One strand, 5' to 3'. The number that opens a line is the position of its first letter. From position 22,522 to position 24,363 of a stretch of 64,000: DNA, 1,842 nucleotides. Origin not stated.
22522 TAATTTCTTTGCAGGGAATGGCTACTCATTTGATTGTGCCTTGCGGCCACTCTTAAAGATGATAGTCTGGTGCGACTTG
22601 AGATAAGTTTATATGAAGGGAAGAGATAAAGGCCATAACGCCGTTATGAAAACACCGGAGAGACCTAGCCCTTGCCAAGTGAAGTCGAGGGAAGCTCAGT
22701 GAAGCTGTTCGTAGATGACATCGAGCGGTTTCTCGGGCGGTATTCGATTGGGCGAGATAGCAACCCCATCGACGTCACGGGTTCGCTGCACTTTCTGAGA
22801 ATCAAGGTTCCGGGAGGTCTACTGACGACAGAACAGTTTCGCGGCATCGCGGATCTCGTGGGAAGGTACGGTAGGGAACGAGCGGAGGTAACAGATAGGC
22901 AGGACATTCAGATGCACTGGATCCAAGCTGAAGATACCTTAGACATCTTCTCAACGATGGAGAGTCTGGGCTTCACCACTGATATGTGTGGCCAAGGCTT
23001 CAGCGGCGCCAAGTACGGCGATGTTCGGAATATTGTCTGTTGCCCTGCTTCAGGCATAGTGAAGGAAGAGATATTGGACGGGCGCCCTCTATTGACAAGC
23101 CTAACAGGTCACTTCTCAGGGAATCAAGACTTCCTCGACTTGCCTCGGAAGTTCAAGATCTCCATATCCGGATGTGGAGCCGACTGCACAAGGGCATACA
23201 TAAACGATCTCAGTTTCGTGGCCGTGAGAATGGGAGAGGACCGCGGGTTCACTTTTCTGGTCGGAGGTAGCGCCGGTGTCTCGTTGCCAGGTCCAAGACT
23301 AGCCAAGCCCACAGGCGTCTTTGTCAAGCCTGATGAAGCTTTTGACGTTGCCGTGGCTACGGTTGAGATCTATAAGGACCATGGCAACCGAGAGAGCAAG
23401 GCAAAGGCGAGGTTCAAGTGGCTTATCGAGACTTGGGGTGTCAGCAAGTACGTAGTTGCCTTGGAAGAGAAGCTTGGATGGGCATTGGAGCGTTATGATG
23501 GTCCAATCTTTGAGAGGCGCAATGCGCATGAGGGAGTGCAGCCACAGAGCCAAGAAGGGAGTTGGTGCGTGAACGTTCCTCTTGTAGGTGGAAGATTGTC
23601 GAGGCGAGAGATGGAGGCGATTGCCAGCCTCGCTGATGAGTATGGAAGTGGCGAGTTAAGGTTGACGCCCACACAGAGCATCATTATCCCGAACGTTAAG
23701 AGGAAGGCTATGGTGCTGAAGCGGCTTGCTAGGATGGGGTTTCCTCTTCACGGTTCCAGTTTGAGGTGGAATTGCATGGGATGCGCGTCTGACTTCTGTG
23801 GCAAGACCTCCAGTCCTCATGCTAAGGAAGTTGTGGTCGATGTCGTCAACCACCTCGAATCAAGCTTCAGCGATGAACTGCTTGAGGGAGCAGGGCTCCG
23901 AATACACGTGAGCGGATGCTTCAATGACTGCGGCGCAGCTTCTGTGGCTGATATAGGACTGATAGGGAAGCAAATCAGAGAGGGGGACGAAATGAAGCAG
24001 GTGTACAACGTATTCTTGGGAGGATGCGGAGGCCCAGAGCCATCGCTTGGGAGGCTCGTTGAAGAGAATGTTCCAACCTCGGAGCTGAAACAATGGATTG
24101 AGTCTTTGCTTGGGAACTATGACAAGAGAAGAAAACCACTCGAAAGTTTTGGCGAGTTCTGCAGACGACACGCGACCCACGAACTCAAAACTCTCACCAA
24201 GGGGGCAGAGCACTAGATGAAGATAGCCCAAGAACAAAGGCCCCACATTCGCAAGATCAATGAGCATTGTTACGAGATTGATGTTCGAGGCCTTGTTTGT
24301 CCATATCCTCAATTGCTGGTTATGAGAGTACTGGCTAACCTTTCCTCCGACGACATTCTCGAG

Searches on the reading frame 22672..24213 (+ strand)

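Call 81: search_protein_families(library=pfam, proteins=[window:22672-24213:+], max_evalue=0.001)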
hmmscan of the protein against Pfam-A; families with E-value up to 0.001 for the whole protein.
window:22672-24213:+ (514 aa): 2 families
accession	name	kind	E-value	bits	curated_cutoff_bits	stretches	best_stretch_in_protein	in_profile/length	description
PF01077.27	NIR_SIR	-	5.2e-54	182.4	27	2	117-270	4-156/158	Nitrite and sulphite reductase 4Fe-4S domain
PF03460.22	NIR_SIR_ferr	-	1.2e-32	111.9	24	2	38-97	8-67/69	Nitrite/Sulfite reductase ferredoxin-like half domain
